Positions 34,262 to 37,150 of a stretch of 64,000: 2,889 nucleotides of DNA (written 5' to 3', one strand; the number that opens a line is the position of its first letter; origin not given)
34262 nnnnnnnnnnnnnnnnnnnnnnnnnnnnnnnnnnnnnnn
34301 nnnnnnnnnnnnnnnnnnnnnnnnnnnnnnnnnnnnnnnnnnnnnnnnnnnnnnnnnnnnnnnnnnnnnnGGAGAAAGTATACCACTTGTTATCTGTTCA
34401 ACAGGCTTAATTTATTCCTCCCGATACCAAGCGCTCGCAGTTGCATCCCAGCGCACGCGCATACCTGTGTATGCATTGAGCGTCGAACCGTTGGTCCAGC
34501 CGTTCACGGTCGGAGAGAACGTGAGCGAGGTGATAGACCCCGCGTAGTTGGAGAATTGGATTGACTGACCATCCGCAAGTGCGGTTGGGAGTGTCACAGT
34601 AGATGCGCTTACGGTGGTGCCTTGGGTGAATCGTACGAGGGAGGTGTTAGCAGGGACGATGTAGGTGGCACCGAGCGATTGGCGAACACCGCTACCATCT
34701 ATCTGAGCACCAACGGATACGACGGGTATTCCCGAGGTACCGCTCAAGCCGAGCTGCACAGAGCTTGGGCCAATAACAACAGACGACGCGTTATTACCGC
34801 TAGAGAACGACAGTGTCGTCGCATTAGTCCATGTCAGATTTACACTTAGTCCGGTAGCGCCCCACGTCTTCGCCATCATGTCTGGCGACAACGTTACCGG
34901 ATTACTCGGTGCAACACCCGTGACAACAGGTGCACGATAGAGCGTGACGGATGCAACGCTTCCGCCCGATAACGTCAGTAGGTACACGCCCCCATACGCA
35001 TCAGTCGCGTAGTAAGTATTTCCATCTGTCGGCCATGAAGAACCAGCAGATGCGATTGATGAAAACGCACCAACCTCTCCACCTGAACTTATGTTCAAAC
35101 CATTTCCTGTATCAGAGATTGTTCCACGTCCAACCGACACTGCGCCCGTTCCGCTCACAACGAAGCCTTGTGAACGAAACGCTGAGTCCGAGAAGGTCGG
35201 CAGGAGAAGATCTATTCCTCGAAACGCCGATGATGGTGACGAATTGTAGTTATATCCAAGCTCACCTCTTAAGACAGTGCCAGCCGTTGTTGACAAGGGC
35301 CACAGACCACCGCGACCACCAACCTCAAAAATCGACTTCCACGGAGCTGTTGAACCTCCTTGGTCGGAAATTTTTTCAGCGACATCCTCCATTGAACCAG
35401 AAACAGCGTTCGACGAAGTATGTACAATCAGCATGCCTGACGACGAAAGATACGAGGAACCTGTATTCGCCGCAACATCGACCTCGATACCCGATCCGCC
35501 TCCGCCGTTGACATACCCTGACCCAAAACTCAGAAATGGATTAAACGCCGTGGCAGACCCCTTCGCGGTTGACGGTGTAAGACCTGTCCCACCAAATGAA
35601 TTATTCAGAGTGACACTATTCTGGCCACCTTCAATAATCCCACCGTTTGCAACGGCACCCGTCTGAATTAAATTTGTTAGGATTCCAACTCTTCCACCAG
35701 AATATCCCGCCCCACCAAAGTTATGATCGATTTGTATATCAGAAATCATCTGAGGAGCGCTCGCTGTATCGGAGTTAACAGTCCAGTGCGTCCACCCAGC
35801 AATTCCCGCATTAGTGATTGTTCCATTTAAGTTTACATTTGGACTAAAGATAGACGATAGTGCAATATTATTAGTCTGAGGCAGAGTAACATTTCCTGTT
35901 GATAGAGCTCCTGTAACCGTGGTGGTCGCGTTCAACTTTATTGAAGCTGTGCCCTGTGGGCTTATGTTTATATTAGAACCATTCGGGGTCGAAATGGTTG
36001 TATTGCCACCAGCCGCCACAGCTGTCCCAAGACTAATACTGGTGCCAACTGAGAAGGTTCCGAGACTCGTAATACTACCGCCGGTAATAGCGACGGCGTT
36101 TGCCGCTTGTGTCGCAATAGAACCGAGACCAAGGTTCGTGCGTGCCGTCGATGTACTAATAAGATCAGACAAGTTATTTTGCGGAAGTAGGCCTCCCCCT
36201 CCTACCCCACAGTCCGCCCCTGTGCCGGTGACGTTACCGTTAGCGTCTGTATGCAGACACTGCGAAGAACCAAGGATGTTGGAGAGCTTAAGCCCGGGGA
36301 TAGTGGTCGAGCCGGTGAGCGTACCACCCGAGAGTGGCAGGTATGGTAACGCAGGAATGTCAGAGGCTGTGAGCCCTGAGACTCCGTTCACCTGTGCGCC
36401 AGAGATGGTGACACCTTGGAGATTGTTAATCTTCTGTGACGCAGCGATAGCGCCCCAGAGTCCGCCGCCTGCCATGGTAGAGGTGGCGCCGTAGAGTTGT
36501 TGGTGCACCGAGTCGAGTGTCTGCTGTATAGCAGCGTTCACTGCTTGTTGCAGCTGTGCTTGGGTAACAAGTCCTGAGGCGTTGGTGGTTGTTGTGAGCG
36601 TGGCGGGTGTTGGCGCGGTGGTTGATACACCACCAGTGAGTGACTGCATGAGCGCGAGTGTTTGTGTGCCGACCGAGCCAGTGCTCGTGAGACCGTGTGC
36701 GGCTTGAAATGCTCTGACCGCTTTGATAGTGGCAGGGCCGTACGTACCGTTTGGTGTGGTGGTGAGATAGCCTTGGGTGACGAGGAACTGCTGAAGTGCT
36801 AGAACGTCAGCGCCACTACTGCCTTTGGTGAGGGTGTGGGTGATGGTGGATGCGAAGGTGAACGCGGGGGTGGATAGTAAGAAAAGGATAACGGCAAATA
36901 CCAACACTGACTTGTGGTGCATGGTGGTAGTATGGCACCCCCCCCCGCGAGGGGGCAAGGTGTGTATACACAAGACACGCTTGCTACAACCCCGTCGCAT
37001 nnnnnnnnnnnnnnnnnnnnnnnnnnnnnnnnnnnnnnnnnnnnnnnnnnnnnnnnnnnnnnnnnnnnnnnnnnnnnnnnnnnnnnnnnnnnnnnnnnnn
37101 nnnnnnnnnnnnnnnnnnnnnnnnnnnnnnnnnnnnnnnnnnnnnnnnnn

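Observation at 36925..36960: G9 homopolymeric tract in the 5' region of a large surface-protein gene: a candidate phase-variation switch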

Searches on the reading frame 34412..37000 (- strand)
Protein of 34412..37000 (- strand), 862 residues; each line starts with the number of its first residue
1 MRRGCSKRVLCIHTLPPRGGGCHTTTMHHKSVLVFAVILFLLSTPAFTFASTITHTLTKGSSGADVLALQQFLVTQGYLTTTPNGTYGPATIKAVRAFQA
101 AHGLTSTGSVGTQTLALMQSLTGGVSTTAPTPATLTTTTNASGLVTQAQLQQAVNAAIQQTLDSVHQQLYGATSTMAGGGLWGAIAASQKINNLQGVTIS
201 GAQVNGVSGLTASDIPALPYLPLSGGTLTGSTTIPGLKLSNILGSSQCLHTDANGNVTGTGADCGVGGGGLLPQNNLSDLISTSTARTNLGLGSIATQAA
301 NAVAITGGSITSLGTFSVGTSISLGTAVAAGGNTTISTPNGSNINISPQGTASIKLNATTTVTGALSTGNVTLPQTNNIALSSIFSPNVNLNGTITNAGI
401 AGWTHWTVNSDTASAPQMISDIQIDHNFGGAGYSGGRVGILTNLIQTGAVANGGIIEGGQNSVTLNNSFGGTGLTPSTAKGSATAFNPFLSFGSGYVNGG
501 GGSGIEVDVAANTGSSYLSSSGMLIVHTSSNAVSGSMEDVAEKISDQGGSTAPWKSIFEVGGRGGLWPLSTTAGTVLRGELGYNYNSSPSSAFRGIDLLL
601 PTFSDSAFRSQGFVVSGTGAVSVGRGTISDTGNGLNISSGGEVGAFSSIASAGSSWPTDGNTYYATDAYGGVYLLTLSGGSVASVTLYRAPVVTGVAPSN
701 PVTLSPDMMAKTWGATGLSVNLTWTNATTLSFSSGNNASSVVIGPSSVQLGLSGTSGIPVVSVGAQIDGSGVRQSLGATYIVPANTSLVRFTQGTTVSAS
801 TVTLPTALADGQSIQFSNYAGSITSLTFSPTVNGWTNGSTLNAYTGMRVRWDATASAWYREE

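Call 7: search_protein_families(library=pfam, proteins=[window:34412-36922:-], max_evalue=0.01)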
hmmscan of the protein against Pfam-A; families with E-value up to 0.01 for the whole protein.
window:34412-36922:- (836 aa): 1 family
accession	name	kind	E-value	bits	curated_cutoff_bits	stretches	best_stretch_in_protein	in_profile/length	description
PF01471.23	PG_binding_1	-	2.4e-16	60.1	23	1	36-92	1-57/57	Putative peptidoglycan binding domain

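Call 9: find_encoding_contigs(protein=window:34412-36922:-, flank=3000, max_places=10)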
Protein window:34412-36922:- (836 aa): no gene with exactly this product is on record in the collection.

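Call 13: find_homologous_proteins(query=window:34412-36922:-, max_evalue=0.00001)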
Query window:34412-36922:- (836 aa): 14 proteins with E <= 0.00001 among 8000 candidates.
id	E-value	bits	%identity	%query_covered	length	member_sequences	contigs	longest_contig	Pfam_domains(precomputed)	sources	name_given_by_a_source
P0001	3.9e-109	384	78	14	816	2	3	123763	PF13229.13,PF12708.13,PF01471.24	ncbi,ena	-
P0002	4.4e-75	272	62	28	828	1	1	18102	PF12708.13,PF01471.24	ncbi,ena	-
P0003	2.5e-63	233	59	28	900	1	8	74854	PF12708.13,PF01471.24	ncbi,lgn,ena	-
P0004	2.0e-53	200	48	37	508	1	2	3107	-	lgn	-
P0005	2.8e-36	143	36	18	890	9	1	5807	PF09374.16,PF08823.17,PF01471.24,PF08239.18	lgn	-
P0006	4.0e-36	143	60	19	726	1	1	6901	PF01471.24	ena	-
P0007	5.0e-36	142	55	8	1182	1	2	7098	PF18339.8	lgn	-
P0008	3.7e-12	64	73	4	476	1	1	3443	-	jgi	-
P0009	6.1e-12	63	30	21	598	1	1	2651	PF01551.30,PF09374.16,PF08823.17,PF01471.24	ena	-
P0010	1.5e-7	48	64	5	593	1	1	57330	-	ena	-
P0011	1.7e-7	48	83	3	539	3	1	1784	-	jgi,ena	-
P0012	2.5e-7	48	42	15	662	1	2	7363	-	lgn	-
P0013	1.8e-6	45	51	7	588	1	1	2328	PF18339.8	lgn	-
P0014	3.6e-6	44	49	10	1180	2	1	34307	PF13229.13,PF12708.13,PF05048.20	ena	-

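Call 14: find_encoding_contigs(protein=P0001, flank=3000, max_places=6)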
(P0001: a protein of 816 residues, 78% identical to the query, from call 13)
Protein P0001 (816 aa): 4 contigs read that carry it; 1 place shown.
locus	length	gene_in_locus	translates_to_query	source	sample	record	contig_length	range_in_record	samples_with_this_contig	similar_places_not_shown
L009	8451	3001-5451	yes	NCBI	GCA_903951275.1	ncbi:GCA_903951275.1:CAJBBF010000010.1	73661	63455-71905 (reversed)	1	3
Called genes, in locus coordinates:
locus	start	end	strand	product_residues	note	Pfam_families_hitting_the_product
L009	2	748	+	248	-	PF00456:Transketolase_N, PF00676:E1_dh (weak)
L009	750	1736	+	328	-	PF02779:Transket_pyr, PF02780:Transketolase_C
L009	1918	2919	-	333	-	PF00294:PfkB, PF08543:Phos_pyr_kin (faint)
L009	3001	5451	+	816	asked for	PF01471:PG_binding_1, PF12708:Pect-lyase_RHGA_epim, PF13229:Beta_helix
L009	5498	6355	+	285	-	PF01116:F_bP_aldolase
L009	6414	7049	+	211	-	PF01386:Ribosomal_L25p, PF14693:Ribosomal_TL5_C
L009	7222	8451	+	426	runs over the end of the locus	PF13406:SLT_2 (faint)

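Call 15: find_encoding_contigs(protein=P0003, flank=3000, max_places=8)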
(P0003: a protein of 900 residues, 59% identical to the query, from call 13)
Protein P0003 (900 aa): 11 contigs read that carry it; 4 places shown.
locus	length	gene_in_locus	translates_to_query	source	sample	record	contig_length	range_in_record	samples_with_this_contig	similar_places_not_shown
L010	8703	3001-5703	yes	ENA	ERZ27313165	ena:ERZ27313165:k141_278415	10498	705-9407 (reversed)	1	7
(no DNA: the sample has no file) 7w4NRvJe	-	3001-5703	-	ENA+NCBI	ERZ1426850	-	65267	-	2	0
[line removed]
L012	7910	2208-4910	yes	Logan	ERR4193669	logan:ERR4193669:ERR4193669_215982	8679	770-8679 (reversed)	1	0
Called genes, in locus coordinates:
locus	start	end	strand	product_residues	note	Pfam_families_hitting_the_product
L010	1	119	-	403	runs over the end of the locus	?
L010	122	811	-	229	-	PF01797:Y1_Tnp (weak)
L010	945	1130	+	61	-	-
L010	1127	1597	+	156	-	-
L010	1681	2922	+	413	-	PF00390:malic, PF03949:Malic_M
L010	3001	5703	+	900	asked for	PF01471:PG_binding_1, PF12708:Pect-lyase_RHGA_epim (weak)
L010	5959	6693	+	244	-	PF00005:ABC_tran, PF13304:AAA_21 (faint)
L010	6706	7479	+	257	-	PF12679:ABC2_membrane_2, PF12730:ABC2_membrane_4 (weak)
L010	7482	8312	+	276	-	-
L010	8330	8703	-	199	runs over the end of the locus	PF07963:N_methyl (weak)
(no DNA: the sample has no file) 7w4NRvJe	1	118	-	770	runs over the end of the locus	PF17191:RecG_wedge, PF00270:DEAD, PF04851:ResIII, PF00271:Helicase_C, PF19833:RecG_dom3_C (faint)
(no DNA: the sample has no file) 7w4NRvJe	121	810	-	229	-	PF01797:Y1_Tnp (weak)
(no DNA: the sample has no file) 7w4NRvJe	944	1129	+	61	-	-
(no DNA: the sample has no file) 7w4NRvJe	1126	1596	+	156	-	-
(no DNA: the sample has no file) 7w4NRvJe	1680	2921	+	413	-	PF00390:malic, PF03949:Malic_M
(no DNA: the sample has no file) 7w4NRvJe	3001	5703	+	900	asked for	PF01471:PG_binding_1, PF12708:Pect-lyase_RHGA_epim (weak)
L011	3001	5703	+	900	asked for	PF01471:PG_binding_1, PF12708:Pect-lyase_RHGA_epim (weak)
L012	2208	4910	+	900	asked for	PF01471:PG_binding_1, PF12708:Pect-lyase_RHGA_epim (weak)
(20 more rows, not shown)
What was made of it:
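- The homologue sits behind a different upstream gene with the same module (call 15).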

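Call 16: find_encoding_contigs(protein=P0002, flank=3000, max_places=4)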
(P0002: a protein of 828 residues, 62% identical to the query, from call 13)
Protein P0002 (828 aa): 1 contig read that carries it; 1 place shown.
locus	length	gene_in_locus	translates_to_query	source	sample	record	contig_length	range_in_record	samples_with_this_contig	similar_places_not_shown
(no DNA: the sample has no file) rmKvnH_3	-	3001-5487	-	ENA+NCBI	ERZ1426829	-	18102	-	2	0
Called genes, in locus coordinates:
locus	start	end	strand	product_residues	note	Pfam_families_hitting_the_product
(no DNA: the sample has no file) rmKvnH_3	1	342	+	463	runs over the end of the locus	PF05970:PIF1, PF13086:AAA_11 (faint), PF13245:AAA_19, PF13604:AAA_30, PF13401:AAA_22 (weak)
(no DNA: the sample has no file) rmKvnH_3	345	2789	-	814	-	PF01471:PG_binding_1 (faint)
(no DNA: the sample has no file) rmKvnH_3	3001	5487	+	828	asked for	PF01471:PG_binding_1, PF12708:Pect-lyase_RHGA_epim (weak)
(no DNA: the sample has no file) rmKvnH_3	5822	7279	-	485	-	PF00135:COesterase, PF20434:BD-FAE, PF07859:Abhydrolase_3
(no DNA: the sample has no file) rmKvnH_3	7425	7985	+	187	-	?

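Call 33: find_encoding_contigs(protein=P0006, flank=2500, max_places=6)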
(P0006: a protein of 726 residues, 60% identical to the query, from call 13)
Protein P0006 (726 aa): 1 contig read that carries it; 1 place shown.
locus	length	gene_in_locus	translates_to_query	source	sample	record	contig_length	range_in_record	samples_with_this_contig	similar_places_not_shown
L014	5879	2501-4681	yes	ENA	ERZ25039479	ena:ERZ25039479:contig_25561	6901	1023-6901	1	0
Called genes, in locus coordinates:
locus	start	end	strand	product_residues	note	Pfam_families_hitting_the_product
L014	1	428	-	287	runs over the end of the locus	PF22483:Mu-transpos_C_2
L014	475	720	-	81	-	-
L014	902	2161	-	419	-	PF01935:DUF87 (faint), PF10412:TrwB_AAD_bind (faint), PF12696:TraG-D_C (weak)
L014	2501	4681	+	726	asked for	PF01471:PG_binding_1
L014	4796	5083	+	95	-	-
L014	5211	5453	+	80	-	-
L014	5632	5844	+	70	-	-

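Call 47: list_cluster_members(proteins=[window:34412-37000:-, P0003, P0001, P0002])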
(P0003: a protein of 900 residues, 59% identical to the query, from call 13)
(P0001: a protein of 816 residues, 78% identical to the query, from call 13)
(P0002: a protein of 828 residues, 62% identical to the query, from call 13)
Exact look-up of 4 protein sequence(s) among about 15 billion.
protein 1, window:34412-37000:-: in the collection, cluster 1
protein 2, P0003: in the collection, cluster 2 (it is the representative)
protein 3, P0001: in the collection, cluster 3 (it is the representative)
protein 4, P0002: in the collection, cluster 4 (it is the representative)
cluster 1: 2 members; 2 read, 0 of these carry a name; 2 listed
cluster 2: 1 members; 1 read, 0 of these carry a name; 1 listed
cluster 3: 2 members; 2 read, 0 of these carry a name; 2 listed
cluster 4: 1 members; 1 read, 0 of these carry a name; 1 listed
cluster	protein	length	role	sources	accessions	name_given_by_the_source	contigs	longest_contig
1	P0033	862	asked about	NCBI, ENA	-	-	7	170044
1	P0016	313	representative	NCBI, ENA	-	-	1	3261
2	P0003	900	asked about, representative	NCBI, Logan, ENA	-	-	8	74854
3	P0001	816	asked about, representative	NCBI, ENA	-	-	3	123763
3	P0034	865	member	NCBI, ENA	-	-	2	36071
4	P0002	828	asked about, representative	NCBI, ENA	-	-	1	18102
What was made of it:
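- Tried and rejected: The 836-aa product that callers would produce from a non-G9 allele is not on record (call 9), and cluster members show no alternative N-terminus (call 47).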

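Call 49: search_protein_families(library=phrogs, proteins=[window:34412-36922:-, P0001, P0003], max_evalue=0.001)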
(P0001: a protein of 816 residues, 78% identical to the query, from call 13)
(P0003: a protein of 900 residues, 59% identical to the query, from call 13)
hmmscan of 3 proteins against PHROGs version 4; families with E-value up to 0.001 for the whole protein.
window:34412-36922:- (836 aa): 6 families
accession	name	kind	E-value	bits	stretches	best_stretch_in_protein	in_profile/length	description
phrog_1493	-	lysis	1.5e-11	45.1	1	18-130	228-341/394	endolysin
phrog_1224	-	head and packaging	3e-11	44.2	1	30-96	3-68/438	endolysin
phrog_2649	-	lysis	1.2e-10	42.7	1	21-95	165-238/261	endolysin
phrog_23452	-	unknown function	6.9e-07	30.5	1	25-101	49-130/135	-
phrog_1512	-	lysis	8.6e-07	30.2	1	29-144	175-291/314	endolysin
phrog_17214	-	lysis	3.2e-05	24.8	1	30-90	244-310/322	endolysin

P0001 (816 aa): 12 families
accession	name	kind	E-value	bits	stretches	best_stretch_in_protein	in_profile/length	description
phrog_2234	-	tail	1.1e-14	55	2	215-341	184-321/757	tail spike protein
phrog_1224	-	head and packaging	3.3e-11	44.1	1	30-94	3-66/438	endolysin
phrog_18522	-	tail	6.1e-11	42.3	1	199-289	156-247/612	tail protein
phrog_1493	-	lysis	2e-10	41.4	1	18-136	228-345/394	endolysin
phrog_7458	-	tail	1.3e-09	37.9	1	206-315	111-217/732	tail spike protein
phrog_4775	-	connector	2.7e-09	36.6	1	207-376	124-299/876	pre-neck appendage protein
phrog_2649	-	lysis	5.6e-09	37.2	1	23-97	167-240/261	endolysin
phrog_15175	-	head and packaging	7.1e-09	35.7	1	205-300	221-310/647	virion structural protein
phrog_17312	-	tail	1.6e-08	34.3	1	215-337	293-390/792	tail protein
phrog_1512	-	lysis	5e-07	31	1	28-134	174-279/314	endolysin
phrog_15455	-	tail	0.00021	20.9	1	203-610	134-545/652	tail fiber protein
phrog_23452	-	unknown function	0.00047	21.3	0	25-96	49-125/135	-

P0003 (900 aa): 4 families
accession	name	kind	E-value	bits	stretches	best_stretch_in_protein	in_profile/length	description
phrog_1493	-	lysis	4.1e-13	50.3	1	25-144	218-334/394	endolysin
phrog_1224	-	head and packaging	7.2e-12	46.3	1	46-126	3-82/438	endolysin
phrog_2649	-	lysis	3.3e-11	44.5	1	37-127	165-253/261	endolysin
phrog_1512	-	lysis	3.7e-09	38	1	34-156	165-280/314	endolysin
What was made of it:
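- On SSR-mediated phase-variable (contingency) locus: The paralogues carry tailspike or pectate-lyase beta-helix domains (calls 13, 49).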

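Call 50: search_solved_structures(query=window:34412-36922:-, max_evalue=0.01)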
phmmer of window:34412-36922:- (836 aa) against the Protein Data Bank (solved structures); distinct sequences matched with E-value up to 0.01: 9.
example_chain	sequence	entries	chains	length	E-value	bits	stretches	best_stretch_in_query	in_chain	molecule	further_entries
4lpq_A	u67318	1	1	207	1.9e-08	36.3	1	33-93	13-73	ErfK/YbiS/YcfS/YnhG family protein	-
4xxt_A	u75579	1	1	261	5.8e-07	31.4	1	33-94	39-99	Fusion of predicted Zn-dependent amidase/peptidase (Cell wall hydrolase/DD-carboxypeptidas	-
6tci_A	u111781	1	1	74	5.2e-05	25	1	30-93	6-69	Spore cortex-lytic enzyme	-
5nm7_G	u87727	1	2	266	5.6e-05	24.8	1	30-92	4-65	Peptidoglycan-binding domain 1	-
4fet_B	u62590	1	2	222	0.00014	23.5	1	30-103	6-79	Spore cortex-lytic enzyme prepeptide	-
5tv7_A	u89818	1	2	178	0.00046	21.8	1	14-95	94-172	Putative peptidoglycan-binding/hydrolysing protein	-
1lbu_A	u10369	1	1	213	0.00092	20.8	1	27-96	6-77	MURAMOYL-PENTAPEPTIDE CARBOXYPEPTIDASE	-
3bkh_A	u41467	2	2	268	0.0027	19.3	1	26-119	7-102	lytic transglycosylase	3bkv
9xps_S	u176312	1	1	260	0.0089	17.6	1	30-119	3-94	Endolysin gp144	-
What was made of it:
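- Tried and rejected: PDB and PHROG sequence searches hit only the PG-binding domain of this protein (calls 49, 50).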

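Call 57: find_encoding_contigs(protein=P0003, flank=10000, max_places=10)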
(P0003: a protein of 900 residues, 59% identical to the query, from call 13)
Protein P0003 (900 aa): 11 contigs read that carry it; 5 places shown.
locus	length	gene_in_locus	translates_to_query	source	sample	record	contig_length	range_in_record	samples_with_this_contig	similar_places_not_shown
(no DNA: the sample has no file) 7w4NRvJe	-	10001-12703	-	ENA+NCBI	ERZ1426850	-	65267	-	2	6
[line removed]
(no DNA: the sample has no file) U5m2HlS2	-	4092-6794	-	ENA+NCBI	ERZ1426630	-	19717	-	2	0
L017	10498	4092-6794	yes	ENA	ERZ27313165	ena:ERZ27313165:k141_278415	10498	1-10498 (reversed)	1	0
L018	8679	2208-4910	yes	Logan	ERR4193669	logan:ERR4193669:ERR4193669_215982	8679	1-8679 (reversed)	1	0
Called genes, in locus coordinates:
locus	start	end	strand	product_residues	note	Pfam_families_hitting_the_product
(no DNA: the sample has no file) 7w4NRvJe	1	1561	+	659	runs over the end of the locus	PF06480:FtsH_ext (weak), PF00004:AAA, PF23902:AAA_lid_PRS2_C (faint), PF17862:AAA_lid_3, PF01434:Peptidase_M41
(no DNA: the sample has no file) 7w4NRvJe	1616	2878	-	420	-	-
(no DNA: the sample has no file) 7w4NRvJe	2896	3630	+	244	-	-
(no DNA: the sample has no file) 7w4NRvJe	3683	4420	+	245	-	-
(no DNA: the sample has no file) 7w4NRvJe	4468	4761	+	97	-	-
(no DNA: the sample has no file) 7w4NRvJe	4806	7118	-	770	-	PF17191:RecG_wedge, PF00270:DEAD, PF04851:ResIII, PF00271:Helicase_C, PF19833:RecG_dom3_C (faint)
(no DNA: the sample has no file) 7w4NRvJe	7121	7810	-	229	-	PF01797:Y1_Tnp (weak)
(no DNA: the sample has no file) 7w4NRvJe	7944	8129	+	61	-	-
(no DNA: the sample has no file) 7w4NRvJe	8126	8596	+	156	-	-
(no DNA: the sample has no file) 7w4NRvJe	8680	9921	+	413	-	PF00390:malic, PF03949:Malic_M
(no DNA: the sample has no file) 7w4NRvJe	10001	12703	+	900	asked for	PF01471:PG_binding_1, PF12708:Pect-lyase_RHGA_epim (weak)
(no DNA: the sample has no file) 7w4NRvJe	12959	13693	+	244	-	PF00005:ABC_tran, PF13304:AAA_21 (faint)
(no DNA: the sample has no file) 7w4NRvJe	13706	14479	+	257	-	PF12679:ABC2_membrane_2, PF12730:ABC2_membrane_4 (weak)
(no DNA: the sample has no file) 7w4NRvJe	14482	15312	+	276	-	-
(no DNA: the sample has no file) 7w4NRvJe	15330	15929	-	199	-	PF07963:N_methyl (weak)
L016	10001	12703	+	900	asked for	PF01471:PG_binding_1, PF12708:Pect-lyase_RHGA_epim (weak)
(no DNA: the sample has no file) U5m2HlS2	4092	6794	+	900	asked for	PF01471:PG_binding_1, PF12708:Pect-lyase_RHGA_epim (weak)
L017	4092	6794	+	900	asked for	PF01471:PG_binding_1, PF12708:Pect-lyase_RHGA_epim (weak)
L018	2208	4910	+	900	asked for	PF01471:PG_binding_1, PF12708:Pect-lyase_RHGA_epim (weak)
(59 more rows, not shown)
